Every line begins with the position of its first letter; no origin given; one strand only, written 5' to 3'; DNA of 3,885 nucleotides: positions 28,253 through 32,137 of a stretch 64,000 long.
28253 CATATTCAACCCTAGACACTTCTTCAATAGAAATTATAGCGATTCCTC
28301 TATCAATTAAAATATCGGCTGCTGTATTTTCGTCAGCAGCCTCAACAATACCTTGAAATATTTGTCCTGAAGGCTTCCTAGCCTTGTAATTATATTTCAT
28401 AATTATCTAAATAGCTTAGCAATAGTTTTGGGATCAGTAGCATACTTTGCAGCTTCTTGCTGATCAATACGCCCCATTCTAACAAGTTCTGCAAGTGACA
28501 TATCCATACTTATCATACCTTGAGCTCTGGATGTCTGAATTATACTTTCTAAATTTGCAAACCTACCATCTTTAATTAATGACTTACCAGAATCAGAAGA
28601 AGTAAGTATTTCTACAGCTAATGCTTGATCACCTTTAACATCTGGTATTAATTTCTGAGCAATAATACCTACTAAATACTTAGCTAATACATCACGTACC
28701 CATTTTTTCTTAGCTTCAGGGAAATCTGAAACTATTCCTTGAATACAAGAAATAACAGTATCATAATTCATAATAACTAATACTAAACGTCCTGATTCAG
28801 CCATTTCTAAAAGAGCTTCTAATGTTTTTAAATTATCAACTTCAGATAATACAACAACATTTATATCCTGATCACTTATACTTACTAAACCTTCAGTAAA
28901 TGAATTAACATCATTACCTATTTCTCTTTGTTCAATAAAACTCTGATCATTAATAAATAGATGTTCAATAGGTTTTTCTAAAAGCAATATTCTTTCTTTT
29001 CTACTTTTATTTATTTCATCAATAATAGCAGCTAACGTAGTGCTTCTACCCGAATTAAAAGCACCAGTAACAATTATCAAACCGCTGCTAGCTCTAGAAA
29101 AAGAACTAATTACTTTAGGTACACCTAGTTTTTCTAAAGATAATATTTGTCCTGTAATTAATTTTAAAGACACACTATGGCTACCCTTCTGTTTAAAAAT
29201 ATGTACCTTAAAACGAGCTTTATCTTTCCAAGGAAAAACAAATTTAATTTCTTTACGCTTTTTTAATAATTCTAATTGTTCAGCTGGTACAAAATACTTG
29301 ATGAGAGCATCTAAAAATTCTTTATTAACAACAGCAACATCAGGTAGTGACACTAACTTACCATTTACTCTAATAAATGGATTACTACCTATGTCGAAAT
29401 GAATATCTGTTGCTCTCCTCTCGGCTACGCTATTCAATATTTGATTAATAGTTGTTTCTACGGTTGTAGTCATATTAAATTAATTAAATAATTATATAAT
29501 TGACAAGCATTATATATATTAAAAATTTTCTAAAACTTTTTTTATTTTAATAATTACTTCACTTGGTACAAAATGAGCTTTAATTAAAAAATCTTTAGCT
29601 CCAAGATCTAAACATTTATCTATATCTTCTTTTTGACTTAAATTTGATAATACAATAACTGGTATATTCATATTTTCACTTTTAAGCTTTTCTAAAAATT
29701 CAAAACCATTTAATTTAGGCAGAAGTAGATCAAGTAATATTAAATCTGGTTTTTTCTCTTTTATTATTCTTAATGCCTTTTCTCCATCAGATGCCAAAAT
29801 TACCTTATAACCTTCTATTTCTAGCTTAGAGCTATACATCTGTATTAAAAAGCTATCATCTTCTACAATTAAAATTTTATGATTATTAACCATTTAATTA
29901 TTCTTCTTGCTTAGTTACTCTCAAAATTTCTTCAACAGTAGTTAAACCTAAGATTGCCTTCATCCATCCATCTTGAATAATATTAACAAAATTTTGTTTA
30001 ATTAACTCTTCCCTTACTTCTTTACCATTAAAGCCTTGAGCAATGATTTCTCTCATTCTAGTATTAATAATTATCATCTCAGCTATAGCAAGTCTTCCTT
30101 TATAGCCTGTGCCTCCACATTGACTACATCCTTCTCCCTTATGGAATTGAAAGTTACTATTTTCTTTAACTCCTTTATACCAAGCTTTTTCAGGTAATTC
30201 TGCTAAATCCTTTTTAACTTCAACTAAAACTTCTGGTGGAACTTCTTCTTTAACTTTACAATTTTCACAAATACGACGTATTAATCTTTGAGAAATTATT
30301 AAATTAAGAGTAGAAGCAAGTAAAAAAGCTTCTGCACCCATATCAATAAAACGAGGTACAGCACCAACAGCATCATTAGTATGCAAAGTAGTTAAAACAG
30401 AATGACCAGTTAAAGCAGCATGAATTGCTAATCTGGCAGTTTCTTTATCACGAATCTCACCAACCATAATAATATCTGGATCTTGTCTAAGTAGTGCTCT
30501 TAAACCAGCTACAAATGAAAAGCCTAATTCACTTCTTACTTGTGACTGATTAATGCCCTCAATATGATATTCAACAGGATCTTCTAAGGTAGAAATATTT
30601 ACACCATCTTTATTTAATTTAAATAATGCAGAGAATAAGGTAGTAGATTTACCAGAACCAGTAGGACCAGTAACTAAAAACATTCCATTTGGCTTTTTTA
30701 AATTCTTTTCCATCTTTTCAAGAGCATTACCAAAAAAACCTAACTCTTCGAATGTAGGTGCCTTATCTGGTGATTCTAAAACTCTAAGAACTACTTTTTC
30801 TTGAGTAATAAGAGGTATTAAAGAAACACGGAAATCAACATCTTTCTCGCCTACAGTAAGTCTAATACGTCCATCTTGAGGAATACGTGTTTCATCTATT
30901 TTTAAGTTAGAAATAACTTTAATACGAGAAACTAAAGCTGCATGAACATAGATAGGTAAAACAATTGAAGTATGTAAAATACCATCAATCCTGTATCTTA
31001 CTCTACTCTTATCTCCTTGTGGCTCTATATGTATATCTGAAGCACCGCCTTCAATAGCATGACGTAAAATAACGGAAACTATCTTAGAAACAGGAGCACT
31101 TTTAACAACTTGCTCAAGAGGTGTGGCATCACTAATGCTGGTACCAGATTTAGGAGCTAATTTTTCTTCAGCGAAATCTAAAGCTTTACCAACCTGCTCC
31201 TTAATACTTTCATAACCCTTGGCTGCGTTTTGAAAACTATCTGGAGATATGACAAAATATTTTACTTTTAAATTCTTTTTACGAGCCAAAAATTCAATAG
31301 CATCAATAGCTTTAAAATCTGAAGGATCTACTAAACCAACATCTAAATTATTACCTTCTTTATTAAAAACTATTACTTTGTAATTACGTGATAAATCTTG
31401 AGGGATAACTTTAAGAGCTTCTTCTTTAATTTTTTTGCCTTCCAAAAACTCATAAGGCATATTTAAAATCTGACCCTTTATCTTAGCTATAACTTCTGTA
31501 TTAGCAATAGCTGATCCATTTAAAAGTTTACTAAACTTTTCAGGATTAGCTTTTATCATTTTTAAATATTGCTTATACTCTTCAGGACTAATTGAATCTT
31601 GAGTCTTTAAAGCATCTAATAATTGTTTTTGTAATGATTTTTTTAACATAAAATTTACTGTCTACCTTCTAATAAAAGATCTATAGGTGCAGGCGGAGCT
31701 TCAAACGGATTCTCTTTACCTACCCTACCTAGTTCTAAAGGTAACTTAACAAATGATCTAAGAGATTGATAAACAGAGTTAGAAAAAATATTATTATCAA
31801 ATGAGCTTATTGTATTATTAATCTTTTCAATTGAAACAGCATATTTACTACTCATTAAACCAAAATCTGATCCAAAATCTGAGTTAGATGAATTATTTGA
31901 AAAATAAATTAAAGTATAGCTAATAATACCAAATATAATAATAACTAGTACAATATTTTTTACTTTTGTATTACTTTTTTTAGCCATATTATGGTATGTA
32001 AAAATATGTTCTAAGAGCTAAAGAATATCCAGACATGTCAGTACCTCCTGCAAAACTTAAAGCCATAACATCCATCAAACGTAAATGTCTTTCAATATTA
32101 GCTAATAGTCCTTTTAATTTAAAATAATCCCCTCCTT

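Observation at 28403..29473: PilT-like protein with every catalytic ATPase motif degenerate, next to an intact PilB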

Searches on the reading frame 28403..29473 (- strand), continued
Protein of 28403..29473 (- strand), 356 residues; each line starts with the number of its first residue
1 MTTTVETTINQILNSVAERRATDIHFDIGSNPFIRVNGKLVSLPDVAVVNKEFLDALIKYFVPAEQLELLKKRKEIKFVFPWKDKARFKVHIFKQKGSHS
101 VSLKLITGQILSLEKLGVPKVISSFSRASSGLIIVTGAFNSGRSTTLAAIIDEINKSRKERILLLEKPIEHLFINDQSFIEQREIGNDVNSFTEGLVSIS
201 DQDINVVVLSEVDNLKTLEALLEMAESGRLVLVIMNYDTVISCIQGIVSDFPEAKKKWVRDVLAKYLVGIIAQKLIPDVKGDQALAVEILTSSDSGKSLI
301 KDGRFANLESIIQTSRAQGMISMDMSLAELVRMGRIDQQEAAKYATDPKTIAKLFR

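Call 59: find_homologous_proteins(query=P0074, max_evalue=1e-40)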
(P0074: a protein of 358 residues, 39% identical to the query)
Query P0074 (358 aa): 5239 proteins with E <= 1e-40 among 8000 candidates; the best 120 are listed.
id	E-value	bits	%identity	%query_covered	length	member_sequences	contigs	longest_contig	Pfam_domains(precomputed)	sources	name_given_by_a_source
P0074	4.6e-222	754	100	100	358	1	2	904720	PF00437.27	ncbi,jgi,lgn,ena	ncbi:MAG: PilT/PilU family type 4a pilus ATPase [Patescibacteria group bacterium]|jgi:twitching moti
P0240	1.0e-157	543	69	100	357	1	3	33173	PF00437.27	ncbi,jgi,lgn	-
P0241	2.6e-156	538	69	100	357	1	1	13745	PF00437.27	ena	-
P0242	1.1e-155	536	68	100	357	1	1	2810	PF00437.27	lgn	-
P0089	1.3e-155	536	68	100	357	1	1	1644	PF00437.27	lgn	-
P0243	2.5e-153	528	66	100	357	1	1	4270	PF00437.27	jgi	jgi:twitching motility protein PilT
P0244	1.1e-151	523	67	100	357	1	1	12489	PF00437.27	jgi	-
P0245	1.3e-151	523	66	100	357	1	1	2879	PF00437.27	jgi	-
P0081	1.8e-151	522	67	100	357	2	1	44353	PF00437.27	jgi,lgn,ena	-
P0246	6.3e-151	520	68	100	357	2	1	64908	PF00437.27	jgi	jgi:twitching motility protein PilT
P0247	6.5e-151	520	67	100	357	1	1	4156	PF00437.27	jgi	jgi:twitching motility protein PilT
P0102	1.9e-150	519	66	100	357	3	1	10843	PF00437.27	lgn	-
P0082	3.0e-150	518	67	100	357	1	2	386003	PF00437.27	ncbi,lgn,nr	ncbi:MAG: PilT/PilU family type 4a pilus ATPase [Patescibacteria group bacterium]|nr:PilT/PilU famil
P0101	4.2e-150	518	67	100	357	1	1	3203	PF00437.27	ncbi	-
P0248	6.9e-150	517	66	100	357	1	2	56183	PF00437.27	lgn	-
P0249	7.1e-150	517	65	100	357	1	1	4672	PF00437.27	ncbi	ncbi:MAG: PilT/PilU family type 4a pilus ATPase [Patescibacteria group bacterium]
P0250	9.0e-150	517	64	100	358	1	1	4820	PF00437.27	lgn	-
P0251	4.1e-149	514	67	100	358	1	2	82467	PF00437.27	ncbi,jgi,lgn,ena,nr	ncbi:PilT/PilU family type 4a pilus ATPase [Patescibacteria group bacterium]|nr:PilT/PilU family typ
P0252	9.7e-149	513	64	100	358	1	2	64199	PF00437.27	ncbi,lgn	-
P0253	2.9e-148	512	67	98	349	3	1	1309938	PF00437.27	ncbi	ncbi:MAG: type IV pilus twitching motility protein PilT [Candidatus Kerfeldbacteria bacterium]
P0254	5.1e-148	511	67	100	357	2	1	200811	PF00437.27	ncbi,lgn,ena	ncbi:MAG: PilT/PilU family type 4a pilus ATPase [Patescibacteria group bacterium]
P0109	7.3e-147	507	66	100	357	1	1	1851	PF00437.27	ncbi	-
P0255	1.7e-146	506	65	100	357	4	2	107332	PF00437.27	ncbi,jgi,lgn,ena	ncbi:MAG: PilT/PilU family type 4a pilus ATPase [Patescibacteria group bacterium]|jgi:twitching moti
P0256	3.0e-146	505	63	100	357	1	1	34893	PF00437.27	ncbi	-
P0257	5.3e-146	504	64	100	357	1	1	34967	PF00437.27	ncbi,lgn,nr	ncbi:MAG: PilT/PilU family type 4a pilus ATPase [bacterium]|nr:PilT/PilU family type 4a pilus ATPase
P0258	2.1e-145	502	63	100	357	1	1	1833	PF00437.27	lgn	-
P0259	1.7e-144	499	64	100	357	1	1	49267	PF00437.27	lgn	-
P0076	3.4e-144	498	63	100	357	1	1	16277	PF00437.27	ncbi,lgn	-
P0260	7.6e-144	497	65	100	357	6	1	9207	PF00437.27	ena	-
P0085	1.7e-143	496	64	100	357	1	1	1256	PF00437.27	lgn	-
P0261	4.6e-143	495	62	100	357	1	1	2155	PF00437.27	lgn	-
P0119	9.5e-140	484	63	100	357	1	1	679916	PF00437.27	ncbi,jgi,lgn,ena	ncbi:MAG: PilT/PilU family type 4a pilus ATPase [Patescibacteria group bacterium]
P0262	2.7e-138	479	63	100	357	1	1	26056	PF00437.27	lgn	-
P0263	3.5e-137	475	62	100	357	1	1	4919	PF00437.27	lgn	-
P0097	5.6e-137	475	60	100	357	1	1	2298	PF00437.27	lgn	-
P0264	5.7e-135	468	59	100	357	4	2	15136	PF00437.27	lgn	-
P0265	8.6e-134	464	58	100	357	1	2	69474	PF00437.27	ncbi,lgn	-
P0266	1.5e-131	457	69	84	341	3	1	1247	PF00437.27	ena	-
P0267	4.5e-131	455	57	99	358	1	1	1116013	PF00437.27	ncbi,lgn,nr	ncbi:MAG: Flp pilus assembly complex ATPase component TadA [Candidatus Kerfeldbacteria bacterium]|nr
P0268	3.4e-129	449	57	100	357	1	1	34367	PF00437.27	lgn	-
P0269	9.6e-116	405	53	99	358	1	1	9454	PF00437.27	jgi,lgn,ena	-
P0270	2.1e-113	397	54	100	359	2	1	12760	PF00437.27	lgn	-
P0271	5.0e-113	396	53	99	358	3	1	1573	PF00437.27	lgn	-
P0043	1.1e-112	395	51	98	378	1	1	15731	PF00437.27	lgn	-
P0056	1.4e-112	394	53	100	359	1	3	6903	PF00437.27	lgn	-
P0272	2.6e-112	394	53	100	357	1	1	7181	PF00437.27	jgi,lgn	jgi:twitching motility protein PilT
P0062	5.5e-112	392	51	100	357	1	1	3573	PF00437.27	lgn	-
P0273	1.1e-110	388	50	100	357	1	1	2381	PF00437.27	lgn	-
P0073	2.2e-110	387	53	100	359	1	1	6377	PF00437.27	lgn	-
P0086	2.7e-108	380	51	100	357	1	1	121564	PF00437.27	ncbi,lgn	-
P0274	2.8e-108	380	51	100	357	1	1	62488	PF00437.27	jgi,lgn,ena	-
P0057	3.3e-108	380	50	100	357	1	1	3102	PF00437.27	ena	-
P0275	1.8e-107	378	49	100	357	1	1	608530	PF00437.27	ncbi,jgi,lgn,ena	ncbi:MAG: PilT/PilU family type 4a pilus ATPase [Patescibacteria group bacterium]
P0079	4.2e-107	376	50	100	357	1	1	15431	PF00437.27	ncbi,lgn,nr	ncbi:MAG: PilT/PilU family type 4a pilus ATPase [bacterium]|nr:PilT/PilU family type 4a pilus ATPase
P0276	4.4e-107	376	49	100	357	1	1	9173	PF00437.27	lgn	-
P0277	1.1e-106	375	49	100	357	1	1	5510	PF00437.27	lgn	-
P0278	2.3e-106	374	48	100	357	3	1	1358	PF00437.27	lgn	-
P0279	3.0e-106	374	47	100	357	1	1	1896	PF00437.27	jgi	jgi:twitching motility protein PilT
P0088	3.0e-106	374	52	100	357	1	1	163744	PF00437.27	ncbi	-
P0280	4.0e-106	373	49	100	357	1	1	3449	PF00437.27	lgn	-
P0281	4.8e-106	373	48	100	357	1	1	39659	PF00437.27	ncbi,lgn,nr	ncbi:MAG: PilT/PilU family type 4a pilus ATPase [Candidatus Kerfeldbacteria bacterium]|nr:PilT/PilU 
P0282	5.2e-106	373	50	99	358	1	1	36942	PF00437.27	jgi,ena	-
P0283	8.6e-106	372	50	99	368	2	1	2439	PF00437.27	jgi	-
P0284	1.4e-105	371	51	100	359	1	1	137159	PF00437.27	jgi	-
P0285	1.7e-105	371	49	100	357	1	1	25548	PF00437.27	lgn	-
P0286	2.8e-105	370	49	100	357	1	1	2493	PF00437.27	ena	-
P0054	7.3e-105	369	48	100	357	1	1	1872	PF00437.27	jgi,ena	-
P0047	9.7e-105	369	50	100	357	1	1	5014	PF00437.27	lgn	-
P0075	1.0e-104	369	48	100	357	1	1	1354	PF00437.27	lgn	-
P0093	1.5e-104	368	50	99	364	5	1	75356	PF00437.27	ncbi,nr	ncbi:PilT/PilU family type 4a pilus ATPase [Patescibacteria group bacterium]|nr:PilT/PilU family typ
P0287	1.4e-103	365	47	100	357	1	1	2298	PF00437.27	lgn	-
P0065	2.1e-103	364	48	100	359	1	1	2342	PF00437.27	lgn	-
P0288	2.2e-103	364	47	100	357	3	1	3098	PF00437.27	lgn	-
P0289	9.6e-103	362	48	100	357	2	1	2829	PF00437.27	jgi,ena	-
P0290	9.7e-103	362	50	100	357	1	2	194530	PF00437.27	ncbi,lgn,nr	ncbi:MAG: PilT/PilU family type 4a pilus ATPase [Patescibacteria group bacterium]|nr:PilT/PilU famil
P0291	1.9e-102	361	47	100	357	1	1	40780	PF00437.27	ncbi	-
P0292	7.9e-102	359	46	100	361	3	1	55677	PF00437.27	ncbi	-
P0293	8.7e-102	359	47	100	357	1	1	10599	PF00437.27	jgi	jgi:twitching motility protein PilT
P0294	1.0e-101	359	49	99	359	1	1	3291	PF00437.27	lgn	-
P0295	1.1e-101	359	48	100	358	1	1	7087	PF00437.27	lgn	-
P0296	1.2e-101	359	46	99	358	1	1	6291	PF00437.27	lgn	-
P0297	1.9e-101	358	47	100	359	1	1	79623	PF00437.27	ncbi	-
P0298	2.2e-101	358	46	100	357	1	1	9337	PF00437.27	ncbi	-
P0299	2.3e-101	358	46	100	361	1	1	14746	PF00437.27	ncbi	ncbi:MAG: PilT/PilU family type 4a pilus ATPase [bacterium]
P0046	2.4e-101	357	49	99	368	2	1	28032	PF00437.27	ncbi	ncbi:MAG: PilT/PilU family type 4a pilus ATPase [Patescibacteria group bacterium]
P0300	5.1e-101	356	50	99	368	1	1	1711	PF00437.27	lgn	-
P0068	1.3e-100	355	48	97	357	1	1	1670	PF00437.27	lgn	-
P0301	2.1e-100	354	46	100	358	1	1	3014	PF00437.27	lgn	-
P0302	2.7e-100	354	47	100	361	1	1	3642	PF00437.27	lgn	-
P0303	4.7e-100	353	46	100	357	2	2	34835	PF00437.27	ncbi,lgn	-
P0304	8.7e-100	352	47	100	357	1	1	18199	PF00437.27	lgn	-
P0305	1.2e-98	349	46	98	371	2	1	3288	PF00437.27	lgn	-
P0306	2.8e-98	347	46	98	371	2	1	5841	PF00437.27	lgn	-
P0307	3.0e-98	347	46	100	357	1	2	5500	PF00437.27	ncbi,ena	-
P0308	1.0e-97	346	46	99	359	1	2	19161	PF00437.27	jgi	jgi:twitching motility protein PilT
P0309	1.1e-97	346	49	99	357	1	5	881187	PF00437.27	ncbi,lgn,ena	-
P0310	1.2e-97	345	47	100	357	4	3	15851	PF00437.27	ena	-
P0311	3.1e-97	344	47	100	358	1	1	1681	PF00437.27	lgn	-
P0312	7.7e-97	343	46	100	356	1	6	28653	PF00437.27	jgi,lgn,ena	-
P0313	1.3e-96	342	48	98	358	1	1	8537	PF00437.27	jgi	jgi:twitching motility protein PilT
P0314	1.4e-96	342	45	100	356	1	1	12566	PF00437.27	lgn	-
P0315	2.8e-96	341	44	100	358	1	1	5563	PF00437.27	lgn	-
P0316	5.8e-96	340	45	100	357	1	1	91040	PF00437.27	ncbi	ncbi:type IV pilus twitching motility protein PilT [Patescibacteria group bacterium]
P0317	6.6e-96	340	48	99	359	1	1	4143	PF00437.27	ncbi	-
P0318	3.0e-95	337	45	100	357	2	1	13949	PF00437.27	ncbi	-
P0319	3.5e-95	337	46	99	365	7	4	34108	PF00437.27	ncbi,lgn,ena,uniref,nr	ncbi:MAG: type IV pili twitching motility protein PilT [Candidatus Kerfeldbacteria bacterium CG_4_10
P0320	3.9e-95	337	47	97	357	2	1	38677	PF00437.27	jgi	jgi:twitching motility protein PilT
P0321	4.2e-95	337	44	100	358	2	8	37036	PF00437.27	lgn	-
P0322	1.6e-94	335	44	100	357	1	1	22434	PF00437.27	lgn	-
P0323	2.5e-92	328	44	97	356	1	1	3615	PF00437.27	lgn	-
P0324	2.5e-92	328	43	100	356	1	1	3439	PF00437.27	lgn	-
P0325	4.9e-92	327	43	100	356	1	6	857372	PF00437.27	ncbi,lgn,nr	ncbi:MAG: Flp pilus assembly complex ATPase component TadA [Candidatus Kerfeldbacteria bacterium]|nr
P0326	9.8e-92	326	43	100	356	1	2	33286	PF00437.27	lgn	-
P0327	3.5e-90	321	44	99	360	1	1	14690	PF00437.27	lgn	-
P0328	4.7e-90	320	44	100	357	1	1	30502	PF00437.27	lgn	-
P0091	5.4e-90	320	44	100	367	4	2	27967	PF00437.27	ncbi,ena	ncbi:MAG: PilT/PilU family type 4a pilus ATPase [Patescibacteria group bacterium]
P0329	6.2e-90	320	45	100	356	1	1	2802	PF00437.27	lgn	-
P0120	1.9e-89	318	41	100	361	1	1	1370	PF00437.27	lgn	-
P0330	7.7e-89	316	43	100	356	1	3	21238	PF00437.27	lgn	-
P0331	8.8e-89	316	43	97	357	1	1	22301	PF00437.27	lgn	-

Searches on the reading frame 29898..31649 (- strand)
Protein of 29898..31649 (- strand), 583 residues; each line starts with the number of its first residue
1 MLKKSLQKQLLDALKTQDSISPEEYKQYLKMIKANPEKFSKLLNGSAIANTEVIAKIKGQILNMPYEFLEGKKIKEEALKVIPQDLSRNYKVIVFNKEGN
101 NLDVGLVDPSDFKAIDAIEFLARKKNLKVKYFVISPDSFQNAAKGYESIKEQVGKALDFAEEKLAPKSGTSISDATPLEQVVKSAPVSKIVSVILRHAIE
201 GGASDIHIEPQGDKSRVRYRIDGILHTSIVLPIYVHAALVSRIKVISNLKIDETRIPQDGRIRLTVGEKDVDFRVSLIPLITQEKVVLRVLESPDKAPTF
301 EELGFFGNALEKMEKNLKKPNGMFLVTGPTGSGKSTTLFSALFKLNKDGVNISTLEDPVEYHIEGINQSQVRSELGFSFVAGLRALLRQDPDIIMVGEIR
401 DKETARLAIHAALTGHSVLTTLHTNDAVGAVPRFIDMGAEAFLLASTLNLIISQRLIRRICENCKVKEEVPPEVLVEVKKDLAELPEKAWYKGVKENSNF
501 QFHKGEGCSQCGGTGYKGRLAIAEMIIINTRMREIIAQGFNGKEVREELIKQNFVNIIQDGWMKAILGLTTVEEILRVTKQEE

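Call 3: search_protein_families(library=pfam, proteins=[window:29898-31649:-], max_evalue=0.01)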
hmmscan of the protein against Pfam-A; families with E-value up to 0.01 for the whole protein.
window:29898-31649:- (583 aa): 7 families
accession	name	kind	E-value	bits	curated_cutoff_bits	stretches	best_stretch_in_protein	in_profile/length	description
PF00437.27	T2SSE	-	1.1e-123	413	24.9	1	183-577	4-370/370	Type II/IV secretion system protein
PF05157.20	MshEN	-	5.4e-13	49.2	23.1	1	62-148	1-85/90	MshEN domain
PF25199.1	nSTAND_NTPase5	-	6.3e-05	23.3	34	1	307-362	26-83/145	Novel STAND NTPase 5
PF13555.12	AAA_29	-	0.00047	20.3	27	1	319-338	20-39/61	P-loop containing region of AAA domain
PF13191.12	AAA_16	-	0.0019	19.1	32.6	1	320-408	24-103/167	AAA ATPase domain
PF20720.3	nSTAND3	-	0.0047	17.1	27.2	0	310-360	7-56/155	Novel STAND NTPase 3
PF04851.21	ResIII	-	0.008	16.5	22.5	0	308-349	10-51/164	Type III restriction enzyme, res subunit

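Call 18: search_protein_families(library=ncbifam, proteins=[window:29898-31649:-], max_evalue=0.001)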
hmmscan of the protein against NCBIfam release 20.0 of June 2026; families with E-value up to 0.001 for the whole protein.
window:29898-31649:- (583 aa): 18 families
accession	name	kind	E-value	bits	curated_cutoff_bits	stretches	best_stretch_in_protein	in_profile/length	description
TIGR02538.1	type_IV_pilB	equivalog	4.4e-157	524.1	675.65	1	10-580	2-563/564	type IV-A pilus assembly ATPase PilB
TIGR02533.1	type_II_gspE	equivalog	4.7e-154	513.6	630.25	1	81-579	3-486/486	type II secretion system ATPase GspE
NF007755.0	PRK10436.1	equivalog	4.2e-123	411.4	617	1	84-581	11-461/465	type II secretion system protein GspE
NF053534.1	T4PilAsmATPsTfpB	equivalog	2.4e-121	406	850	1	52-579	66-582/584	type IV pilus assembly ATPase TfpB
NF041000.1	ATPase_ComGA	equivalog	2.4e-71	239.9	300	1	194-458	3-266/267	competence type IV pilus ATPase ComGA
TIGR01420.1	pilT_fam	subfamily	1.3e-52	179.2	319.1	1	193-466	4-277/343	PilT/PilU family type 4a pilus ATPase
TIGR02525.1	plasmid_TraJ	equivalog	3.6e-26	92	368.3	1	260-458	90-299/372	plasmid transfer ATPase TraJ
TIGR02524.1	dot_icm_DotB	equivalog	2.8e-21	76.1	463.3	1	319-457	132-285/358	Dot/Icm type IV secretion system ATPase DotB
NF058587.1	archaellum_moto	equivalog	4.1e-16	58.8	550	1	324-435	278-394/527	archaellum flagellar ATPase motor FlaI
TIGR02782.1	TrbB_P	equivalog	6.3e-13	48.7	304.55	1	324-441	139-259/303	P-type conjugative transfer ATPase TrbB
TIGR03819.1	heli_sec_ATPase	hypoth_equivalog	1.3e-12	47.6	373.15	1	238-448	98-311/340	TadA family conjugal transfer-associated ATPase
NF053672.1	bindosome_BasE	exception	1.3e-10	40.6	1000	1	325-460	274-413/512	bindosome assembly system ATPase subunit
NF010469.0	PRK13894.1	subfamily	9.9e-10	38.2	508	1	323-434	151-264/320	conjugal transfer ATPase TrbB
TIGR02788.1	VirB11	equivalog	3.7e-09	36.1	249.95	1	325-439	148-267/308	P-type DNA transfer ATPase VirB11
NF010407.0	PRK13833.1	subfamily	5.5e-08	32.6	499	1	325-441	148-266/323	conjugal transfer protein TrbB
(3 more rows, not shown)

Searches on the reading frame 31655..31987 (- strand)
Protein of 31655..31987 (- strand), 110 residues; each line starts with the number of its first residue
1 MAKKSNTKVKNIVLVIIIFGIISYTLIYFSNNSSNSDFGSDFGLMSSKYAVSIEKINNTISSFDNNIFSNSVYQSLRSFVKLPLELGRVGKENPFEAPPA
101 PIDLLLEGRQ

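Call 63: search_protein_families(library=pfam, proteins=[window:31655-31987:-], max_evalue=0.001)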
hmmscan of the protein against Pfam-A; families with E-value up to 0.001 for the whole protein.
window:31655-31987:- (110 aa): 0 families
